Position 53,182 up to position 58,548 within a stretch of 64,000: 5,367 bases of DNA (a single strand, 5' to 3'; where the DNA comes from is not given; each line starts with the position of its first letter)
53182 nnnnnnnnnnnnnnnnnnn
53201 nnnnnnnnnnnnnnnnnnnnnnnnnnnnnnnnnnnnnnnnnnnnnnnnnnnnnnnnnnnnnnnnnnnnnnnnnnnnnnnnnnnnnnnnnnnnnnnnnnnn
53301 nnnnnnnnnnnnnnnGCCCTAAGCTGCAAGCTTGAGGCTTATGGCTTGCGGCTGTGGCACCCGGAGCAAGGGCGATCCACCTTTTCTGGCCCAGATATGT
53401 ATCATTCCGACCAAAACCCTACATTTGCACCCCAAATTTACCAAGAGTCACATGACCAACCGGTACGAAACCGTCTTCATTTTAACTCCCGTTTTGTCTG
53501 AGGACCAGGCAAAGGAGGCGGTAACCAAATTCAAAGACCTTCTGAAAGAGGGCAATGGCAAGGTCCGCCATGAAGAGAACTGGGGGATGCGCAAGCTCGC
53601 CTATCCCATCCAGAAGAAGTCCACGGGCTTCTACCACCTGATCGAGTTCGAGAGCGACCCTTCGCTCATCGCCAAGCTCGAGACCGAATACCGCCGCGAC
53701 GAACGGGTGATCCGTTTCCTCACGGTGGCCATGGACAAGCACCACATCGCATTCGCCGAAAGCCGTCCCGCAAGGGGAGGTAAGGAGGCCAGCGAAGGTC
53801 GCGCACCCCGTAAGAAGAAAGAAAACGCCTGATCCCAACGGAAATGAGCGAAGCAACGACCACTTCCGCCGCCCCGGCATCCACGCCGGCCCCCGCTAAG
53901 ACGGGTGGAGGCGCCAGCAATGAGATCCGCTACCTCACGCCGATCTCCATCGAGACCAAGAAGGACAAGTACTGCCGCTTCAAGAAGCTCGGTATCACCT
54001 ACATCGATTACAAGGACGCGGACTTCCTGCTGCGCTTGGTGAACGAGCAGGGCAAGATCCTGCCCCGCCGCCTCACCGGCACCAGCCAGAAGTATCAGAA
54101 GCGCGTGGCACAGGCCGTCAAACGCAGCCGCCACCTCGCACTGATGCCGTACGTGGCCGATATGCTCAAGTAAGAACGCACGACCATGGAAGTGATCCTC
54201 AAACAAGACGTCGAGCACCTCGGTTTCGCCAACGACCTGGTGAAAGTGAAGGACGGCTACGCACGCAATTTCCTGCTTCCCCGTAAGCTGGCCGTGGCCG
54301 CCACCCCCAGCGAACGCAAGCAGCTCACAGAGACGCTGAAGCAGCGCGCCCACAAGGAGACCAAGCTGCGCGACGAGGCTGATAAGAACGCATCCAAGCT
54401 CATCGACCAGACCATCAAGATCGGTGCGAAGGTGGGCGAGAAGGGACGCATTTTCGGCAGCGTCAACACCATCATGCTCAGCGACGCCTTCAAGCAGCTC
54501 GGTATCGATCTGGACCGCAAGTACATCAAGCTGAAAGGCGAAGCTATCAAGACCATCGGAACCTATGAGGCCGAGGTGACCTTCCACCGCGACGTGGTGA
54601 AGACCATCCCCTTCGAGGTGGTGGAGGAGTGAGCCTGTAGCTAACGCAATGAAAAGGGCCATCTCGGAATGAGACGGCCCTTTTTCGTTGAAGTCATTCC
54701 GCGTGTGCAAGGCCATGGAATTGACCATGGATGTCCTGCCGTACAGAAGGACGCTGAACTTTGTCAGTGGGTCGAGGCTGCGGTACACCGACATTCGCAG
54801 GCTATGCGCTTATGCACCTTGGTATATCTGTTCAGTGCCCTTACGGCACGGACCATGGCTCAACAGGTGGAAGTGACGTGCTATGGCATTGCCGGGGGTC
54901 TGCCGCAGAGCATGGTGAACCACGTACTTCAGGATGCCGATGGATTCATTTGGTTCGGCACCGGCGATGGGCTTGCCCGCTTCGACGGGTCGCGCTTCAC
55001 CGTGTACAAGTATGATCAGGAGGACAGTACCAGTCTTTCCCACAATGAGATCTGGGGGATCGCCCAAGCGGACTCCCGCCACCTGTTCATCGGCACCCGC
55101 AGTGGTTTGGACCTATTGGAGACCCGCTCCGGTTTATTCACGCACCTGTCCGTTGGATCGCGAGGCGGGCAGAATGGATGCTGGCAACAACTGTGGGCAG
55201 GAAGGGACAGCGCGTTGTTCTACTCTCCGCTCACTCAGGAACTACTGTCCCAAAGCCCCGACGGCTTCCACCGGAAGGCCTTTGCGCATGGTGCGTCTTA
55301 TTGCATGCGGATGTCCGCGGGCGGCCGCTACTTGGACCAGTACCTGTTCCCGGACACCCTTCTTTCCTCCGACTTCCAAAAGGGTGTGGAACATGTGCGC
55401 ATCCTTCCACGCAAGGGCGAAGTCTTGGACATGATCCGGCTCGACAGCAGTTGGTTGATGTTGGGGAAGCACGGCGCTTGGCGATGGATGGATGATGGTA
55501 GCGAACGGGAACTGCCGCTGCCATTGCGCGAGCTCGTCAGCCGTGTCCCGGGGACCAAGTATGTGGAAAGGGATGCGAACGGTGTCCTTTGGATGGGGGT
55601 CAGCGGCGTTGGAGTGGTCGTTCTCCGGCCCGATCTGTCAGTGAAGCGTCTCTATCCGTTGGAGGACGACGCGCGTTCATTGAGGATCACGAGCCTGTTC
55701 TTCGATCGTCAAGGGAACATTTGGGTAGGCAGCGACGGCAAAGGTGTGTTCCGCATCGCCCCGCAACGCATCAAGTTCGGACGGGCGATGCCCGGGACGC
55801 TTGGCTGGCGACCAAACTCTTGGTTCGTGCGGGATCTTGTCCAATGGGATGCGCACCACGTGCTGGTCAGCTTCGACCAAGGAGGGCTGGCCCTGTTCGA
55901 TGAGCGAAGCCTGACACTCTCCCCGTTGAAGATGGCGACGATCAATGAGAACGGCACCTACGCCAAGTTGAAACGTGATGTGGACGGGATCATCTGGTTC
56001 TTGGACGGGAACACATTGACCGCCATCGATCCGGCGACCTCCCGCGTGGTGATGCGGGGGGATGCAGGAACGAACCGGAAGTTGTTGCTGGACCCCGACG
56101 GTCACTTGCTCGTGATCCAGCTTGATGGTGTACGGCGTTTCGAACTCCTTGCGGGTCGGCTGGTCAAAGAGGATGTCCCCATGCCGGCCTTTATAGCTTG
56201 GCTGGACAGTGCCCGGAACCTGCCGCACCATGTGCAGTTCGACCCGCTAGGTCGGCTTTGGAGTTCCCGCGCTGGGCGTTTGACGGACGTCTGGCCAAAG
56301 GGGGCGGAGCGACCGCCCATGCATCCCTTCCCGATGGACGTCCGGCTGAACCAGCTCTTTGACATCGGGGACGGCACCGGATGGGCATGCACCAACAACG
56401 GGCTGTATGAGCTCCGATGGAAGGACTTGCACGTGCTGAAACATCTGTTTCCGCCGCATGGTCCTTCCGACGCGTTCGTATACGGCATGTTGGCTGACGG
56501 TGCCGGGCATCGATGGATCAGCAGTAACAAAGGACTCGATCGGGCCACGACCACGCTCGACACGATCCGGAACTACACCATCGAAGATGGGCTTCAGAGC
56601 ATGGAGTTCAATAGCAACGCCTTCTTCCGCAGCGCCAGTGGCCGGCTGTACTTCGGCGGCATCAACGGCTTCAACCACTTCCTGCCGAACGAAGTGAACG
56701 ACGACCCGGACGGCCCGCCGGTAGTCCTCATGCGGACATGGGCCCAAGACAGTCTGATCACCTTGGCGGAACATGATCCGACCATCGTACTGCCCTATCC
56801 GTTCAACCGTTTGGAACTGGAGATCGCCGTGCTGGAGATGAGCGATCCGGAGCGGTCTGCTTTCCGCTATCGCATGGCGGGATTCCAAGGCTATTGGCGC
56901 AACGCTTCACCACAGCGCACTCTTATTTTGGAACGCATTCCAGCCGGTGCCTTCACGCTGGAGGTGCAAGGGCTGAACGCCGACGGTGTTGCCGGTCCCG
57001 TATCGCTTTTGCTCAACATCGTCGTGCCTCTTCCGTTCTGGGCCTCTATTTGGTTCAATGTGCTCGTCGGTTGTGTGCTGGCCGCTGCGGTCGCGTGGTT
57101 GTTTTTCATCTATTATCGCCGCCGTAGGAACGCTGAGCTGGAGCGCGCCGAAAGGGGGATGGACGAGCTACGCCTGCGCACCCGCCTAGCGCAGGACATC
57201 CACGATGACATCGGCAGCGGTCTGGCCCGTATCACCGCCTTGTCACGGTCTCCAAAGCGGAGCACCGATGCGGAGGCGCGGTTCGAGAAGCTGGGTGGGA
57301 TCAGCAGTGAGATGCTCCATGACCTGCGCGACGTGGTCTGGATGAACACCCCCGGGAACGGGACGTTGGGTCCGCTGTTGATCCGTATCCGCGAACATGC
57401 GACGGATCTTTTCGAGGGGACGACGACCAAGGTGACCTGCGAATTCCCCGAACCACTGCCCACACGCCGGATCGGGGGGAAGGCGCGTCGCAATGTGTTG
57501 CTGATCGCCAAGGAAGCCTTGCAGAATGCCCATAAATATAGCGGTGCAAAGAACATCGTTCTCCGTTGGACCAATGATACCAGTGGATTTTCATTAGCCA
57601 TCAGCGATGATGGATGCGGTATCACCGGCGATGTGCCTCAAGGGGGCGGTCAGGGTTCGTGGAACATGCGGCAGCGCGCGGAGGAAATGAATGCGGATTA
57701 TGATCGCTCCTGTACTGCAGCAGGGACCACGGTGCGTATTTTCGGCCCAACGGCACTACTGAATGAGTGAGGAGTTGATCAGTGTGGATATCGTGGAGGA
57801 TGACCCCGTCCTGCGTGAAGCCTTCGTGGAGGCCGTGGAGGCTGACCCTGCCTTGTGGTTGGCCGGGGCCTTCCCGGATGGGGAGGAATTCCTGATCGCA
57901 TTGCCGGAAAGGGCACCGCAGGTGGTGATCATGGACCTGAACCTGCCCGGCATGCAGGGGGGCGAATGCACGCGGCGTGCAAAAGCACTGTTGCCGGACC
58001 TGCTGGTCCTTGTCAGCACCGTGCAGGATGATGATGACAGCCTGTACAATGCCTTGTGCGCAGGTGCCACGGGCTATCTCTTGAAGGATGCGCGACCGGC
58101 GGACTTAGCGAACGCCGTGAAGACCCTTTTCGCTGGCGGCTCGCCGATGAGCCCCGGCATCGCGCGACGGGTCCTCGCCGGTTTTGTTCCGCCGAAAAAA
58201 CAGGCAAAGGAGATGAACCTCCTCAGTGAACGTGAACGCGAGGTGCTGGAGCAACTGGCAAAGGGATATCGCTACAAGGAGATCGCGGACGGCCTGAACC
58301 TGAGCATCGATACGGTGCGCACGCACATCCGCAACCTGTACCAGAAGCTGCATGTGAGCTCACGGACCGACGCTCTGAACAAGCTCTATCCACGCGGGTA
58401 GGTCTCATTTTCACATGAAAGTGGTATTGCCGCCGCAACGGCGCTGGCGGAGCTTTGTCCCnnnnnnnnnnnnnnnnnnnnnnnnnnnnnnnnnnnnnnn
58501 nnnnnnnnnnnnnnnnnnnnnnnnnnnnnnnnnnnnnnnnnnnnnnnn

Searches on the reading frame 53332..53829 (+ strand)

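Call 28: search_protein_families(library=pfam, proteins=[window:53332-53829:+], max_evalue=0.01)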
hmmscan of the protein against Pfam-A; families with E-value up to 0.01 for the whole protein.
window:53332-53829:+ (166 aa): 1 family
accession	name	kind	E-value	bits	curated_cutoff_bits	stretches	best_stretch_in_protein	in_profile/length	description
PF01250.22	Ribosomal_S6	-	1.3e-32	112.3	27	1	44-132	1-89/90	Ribosomal protein S6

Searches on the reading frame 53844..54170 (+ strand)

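Call 28: search_protein_families(library=pfam, proteins=[window:53844-54170:+], max_evalue=0.01)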
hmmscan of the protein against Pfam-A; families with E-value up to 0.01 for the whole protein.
window:53844-54170:+ (109 aa): 1 family
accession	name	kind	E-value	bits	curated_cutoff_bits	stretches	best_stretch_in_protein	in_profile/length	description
PF01084.26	Ribosomal_S18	-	1.9e-22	79.5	21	1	51-101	2-52/52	Ribosomal protein S18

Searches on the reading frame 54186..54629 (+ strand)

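Call 28: search_protein_families(library=pfam, proteins=[window:54186-54629:+], max_evalue=0.01)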
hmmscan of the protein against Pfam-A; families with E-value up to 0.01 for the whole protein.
window:54186-54629:+ (148 aa): 2 families
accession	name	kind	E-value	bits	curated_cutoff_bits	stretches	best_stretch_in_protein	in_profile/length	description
PF01281.25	Ribosomal_L9_N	-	2e-23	82.1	20.7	1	1-47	1-47/47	Ribosomal protein L9, N-terminal domain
PF03948.19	Ribosomal_L9_C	-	1.9e-21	76.7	23.2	1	64-147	2-86/86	Ribosomal protein L9, C-terminal domain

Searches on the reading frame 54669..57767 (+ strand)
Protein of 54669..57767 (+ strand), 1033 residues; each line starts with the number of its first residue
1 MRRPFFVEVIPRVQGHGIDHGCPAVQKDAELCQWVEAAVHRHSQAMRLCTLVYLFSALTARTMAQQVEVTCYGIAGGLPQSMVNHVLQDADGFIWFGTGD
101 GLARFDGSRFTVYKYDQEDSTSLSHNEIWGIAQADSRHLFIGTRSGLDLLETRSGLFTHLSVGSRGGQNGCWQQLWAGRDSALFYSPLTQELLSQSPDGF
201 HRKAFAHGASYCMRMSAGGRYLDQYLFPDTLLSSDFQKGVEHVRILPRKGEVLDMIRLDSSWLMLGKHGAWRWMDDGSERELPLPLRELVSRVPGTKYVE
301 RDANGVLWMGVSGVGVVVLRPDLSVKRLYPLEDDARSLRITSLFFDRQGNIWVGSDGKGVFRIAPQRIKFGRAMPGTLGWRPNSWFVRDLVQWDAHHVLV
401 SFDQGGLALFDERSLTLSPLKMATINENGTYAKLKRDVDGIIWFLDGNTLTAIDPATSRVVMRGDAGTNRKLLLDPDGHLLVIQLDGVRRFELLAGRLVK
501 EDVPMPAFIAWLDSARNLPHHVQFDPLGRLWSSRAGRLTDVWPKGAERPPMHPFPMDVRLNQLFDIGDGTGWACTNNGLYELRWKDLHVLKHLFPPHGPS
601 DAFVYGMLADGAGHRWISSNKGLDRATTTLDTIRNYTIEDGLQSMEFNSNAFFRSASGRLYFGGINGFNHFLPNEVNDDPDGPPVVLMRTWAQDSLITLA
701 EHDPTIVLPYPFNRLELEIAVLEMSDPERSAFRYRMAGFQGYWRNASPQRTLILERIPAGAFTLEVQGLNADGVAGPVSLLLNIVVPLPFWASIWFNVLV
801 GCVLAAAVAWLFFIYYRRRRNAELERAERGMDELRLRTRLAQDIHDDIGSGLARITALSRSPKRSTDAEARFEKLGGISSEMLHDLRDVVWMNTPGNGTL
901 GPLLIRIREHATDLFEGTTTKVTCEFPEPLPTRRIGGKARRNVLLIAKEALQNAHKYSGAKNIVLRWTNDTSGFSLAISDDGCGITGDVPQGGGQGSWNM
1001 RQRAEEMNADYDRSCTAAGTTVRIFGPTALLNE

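Call 28: search_protein_families(library=pfam, proteins=[window:54669-57767:+], max_evalue=0.01)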
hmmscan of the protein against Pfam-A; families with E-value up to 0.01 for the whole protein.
window:54669-57767:+ (1033 aa): 6 families
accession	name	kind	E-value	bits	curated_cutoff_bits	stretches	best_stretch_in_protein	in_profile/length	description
PF07494.17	Reg_prop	-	5.2e-16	57.1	20.4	2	77-99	1-23/24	Two component regulator propeller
PF07495.19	Y_Y_Y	-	9.6e-07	29.1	26.6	1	725-786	3-64/65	Y_Y_Y domain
PF02518.31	HATPase_c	-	1.2e-05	26.1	26.4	1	944-1025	7-106/111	Histidine kinase-, DNA gyrase B-, and HSP90-like ATPase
PF07730.19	HisKA_3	-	1.3e-05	26.1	24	1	837-891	2-61/68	Histidine kinase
PF16819.11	DUF5074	-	0.0049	16.4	27.2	0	356-459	115-217/353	Domain of unknown function (DUF5074)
PF13581.12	HATPase_c_2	-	0.0085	16.5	27.4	0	935-987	24-81/127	Histidine kinase-like ATPase domain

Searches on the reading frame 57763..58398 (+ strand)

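Call 28: search_protein_families(library=pfam, proteins=[window:57763-58398:+], max_evalue=0.01)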
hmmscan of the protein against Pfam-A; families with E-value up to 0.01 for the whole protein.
window:57763-58398:+ (212 aa): 7 families
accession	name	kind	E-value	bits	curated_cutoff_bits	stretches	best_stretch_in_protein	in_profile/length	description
PF00072.30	Response_reg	-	5.2e-19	68.9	30.2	1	10-120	3-111/111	Response regulator receiver domain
PF00196.25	GerE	-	1.7e-18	66.4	23.5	1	153-205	2-54/57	Bacterial regulatory proteins, luxR family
PF08281.18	Sigma70_r4_2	-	3.4e-07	30.3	25.7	1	151-195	8-53/54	Sigma-70, region 4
PF04545.22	Sigma70_r4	-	0.00014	21.8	24.1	1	152-196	3-48/50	Sigma-70, region 4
PF13412.12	HTH_24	-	0.00094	19.2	21.9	1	156-192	3-41/48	Winged helix-turn-helix DNA-binding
PF13518.12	HTH_28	-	0.0021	18.5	25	1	160-191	4-35/52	Helix-turn-helix domain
PF13384.12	HTH_23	-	0.004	17.4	24.6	1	159-194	8-42/50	Homeodomain-like domain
